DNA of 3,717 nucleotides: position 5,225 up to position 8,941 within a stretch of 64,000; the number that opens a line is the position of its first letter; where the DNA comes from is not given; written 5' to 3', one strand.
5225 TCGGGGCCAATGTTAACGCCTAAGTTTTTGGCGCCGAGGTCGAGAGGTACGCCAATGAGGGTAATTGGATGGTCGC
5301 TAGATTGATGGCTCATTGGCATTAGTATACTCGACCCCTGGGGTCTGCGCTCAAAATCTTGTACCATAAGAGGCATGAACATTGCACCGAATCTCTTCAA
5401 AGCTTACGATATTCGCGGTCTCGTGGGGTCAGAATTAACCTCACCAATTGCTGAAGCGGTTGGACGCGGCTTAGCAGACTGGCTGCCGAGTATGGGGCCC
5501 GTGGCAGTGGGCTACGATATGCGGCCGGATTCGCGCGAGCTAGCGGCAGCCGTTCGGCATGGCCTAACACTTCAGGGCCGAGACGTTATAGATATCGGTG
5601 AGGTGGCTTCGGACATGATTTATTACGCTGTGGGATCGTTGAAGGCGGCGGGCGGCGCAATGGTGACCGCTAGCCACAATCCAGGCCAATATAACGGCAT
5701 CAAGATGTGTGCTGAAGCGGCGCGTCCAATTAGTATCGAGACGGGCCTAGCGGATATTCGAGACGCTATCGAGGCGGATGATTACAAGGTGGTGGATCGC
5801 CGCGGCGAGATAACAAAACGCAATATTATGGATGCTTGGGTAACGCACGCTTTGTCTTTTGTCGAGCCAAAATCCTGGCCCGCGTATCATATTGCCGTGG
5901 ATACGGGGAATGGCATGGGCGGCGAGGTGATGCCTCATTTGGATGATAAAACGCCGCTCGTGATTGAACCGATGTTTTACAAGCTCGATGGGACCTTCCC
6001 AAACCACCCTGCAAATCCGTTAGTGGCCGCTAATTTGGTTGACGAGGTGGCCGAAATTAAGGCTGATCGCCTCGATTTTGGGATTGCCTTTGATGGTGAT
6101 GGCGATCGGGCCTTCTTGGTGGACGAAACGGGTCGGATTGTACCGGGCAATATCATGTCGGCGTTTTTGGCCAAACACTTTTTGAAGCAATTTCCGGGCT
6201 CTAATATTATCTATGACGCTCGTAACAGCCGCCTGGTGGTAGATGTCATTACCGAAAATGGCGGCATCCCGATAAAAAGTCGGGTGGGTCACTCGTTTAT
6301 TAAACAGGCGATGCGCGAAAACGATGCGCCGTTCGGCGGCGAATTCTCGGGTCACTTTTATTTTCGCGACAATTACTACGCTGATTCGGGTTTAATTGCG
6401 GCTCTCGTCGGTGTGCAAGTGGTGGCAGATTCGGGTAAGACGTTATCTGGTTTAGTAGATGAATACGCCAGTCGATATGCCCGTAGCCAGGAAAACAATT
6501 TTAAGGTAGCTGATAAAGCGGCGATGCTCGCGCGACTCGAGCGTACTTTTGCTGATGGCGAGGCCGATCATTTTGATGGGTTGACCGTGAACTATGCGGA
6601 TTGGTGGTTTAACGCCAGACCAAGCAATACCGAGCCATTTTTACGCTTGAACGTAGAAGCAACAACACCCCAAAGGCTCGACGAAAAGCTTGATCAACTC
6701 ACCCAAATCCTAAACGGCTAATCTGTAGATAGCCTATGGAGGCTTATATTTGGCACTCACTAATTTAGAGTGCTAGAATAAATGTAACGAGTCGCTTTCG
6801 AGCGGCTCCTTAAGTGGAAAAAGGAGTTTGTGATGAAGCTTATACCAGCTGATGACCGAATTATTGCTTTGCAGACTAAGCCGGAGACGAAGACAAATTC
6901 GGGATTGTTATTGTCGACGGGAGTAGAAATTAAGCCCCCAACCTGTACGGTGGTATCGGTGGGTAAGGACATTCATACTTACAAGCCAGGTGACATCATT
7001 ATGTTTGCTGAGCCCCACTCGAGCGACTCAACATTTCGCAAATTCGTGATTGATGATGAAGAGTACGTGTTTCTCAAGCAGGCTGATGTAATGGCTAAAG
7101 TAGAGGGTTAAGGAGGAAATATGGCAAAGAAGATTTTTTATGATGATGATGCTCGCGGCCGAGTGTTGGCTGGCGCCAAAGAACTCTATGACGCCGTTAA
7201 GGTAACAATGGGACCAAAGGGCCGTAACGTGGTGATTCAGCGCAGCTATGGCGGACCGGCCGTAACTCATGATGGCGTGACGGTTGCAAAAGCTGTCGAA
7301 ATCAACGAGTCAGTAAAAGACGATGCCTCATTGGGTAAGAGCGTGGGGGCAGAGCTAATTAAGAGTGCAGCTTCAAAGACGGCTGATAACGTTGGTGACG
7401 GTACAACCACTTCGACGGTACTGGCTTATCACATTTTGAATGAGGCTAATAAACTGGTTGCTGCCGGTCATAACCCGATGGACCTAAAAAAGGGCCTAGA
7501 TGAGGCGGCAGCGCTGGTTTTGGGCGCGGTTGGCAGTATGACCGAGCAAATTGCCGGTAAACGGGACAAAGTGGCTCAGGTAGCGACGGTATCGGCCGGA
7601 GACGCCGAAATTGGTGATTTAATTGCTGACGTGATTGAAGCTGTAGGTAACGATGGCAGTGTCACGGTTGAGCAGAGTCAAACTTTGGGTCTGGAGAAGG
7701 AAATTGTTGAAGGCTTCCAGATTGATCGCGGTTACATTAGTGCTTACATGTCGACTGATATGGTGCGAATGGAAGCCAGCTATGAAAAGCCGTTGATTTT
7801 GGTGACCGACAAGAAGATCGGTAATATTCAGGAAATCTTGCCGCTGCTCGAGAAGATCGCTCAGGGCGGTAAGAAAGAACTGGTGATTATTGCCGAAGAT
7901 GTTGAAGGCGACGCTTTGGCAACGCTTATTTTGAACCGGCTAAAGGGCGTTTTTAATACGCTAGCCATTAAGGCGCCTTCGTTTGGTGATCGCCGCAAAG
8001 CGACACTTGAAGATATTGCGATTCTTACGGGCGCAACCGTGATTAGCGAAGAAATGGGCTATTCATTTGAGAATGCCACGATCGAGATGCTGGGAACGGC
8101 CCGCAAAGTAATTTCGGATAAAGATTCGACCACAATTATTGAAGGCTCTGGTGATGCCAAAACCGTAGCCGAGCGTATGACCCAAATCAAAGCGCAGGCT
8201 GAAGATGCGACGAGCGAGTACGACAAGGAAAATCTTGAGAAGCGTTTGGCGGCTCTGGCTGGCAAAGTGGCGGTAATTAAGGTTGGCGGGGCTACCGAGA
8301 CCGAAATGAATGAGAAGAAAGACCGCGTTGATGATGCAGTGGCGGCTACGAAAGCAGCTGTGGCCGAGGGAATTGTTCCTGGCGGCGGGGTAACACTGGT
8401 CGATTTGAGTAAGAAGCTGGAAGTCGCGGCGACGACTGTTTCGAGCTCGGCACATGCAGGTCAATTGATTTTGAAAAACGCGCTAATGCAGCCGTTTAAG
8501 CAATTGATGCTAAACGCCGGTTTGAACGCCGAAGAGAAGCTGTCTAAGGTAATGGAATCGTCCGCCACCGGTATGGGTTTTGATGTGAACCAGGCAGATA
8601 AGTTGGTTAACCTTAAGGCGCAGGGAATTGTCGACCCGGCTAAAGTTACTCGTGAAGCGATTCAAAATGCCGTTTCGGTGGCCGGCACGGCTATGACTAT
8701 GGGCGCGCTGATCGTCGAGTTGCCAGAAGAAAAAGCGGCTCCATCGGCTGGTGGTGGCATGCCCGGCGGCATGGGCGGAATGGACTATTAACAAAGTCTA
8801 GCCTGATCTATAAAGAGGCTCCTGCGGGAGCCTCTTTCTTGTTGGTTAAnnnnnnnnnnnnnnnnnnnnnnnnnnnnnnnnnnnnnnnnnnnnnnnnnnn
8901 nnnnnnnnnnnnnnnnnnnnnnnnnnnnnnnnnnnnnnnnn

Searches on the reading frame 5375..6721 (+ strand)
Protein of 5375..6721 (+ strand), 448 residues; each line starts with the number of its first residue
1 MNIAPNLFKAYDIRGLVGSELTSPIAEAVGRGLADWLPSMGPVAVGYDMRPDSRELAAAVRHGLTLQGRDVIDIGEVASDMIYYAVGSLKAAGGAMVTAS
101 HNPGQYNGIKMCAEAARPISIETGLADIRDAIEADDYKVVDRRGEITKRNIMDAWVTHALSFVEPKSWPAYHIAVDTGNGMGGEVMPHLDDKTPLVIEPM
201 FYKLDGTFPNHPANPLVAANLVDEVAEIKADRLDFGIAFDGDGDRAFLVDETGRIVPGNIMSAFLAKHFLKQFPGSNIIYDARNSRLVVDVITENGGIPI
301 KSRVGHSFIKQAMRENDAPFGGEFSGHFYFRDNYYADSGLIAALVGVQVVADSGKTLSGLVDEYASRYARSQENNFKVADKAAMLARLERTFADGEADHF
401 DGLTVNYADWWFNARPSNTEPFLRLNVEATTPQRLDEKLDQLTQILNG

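Call 85: search_protein_families(library=pfam, proteins=[window:5375-6721:+], max_evalue=0.001)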
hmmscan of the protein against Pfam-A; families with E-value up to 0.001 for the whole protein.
window:5375-6721:+ (448 aa): 4 families
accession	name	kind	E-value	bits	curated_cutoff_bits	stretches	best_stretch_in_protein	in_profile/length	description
PF02878.22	PGM_PMM_I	-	1.9e-33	115.5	22.5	1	6-136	2-135/138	Phosphoglucomutase/phosphomannomutase, alpha/beta/alpha domain I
PF02880.22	PGM_PMM_III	-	7.6e-23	81.3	20.7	1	258-366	2-113/115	Phosphoglucomutase/phosphomannomutase, alpha/beta/alpha domain III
PF02879.22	PGM_PMM_II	-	9.5e-15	55.5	29.3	1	155-253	3-103/103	Phosphoglucomutase/phosphomannomutase, alpha/beta/alpha domain II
PF00408.26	PGM_PMM_IV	-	4.1e-09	36.8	23.1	1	375-441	3-64/68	Phosphoglucomutase/phosphomannomutase, C-terminal domain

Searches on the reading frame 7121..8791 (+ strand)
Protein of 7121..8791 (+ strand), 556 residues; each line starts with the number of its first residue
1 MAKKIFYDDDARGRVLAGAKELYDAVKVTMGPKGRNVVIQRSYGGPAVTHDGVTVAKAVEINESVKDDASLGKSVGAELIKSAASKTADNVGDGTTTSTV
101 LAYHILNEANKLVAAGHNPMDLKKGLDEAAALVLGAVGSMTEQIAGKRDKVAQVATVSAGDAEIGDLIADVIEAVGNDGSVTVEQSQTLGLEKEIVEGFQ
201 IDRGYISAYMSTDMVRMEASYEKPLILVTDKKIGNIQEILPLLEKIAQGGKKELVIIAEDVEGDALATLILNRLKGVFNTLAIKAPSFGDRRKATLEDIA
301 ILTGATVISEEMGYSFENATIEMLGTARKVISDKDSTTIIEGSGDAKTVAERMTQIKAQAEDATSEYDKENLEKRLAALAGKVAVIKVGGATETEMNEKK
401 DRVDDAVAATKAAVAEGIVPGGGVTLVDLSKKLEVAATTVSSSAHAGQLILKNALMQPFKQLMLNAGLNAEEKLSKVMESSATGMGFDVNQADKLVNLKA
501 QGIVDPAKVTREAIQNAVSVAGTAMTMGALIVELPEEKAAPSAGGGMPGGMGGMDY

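Call 85: search_protein_families(library=pfam, proteins=[window:7121-8791:+], max_evalue=0.001)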
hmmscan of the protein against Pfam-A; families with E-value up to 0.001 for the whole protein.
window:7121-8791:+ (556 aa): 1 family
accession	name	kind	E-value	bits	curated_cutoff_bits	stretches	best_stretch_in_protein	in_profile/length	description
PF00118.29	Cpn60_TCP1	-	1.9e-68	231.8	34.3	1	22-532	1-487/490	TCP-1/cpn60 chaperonin family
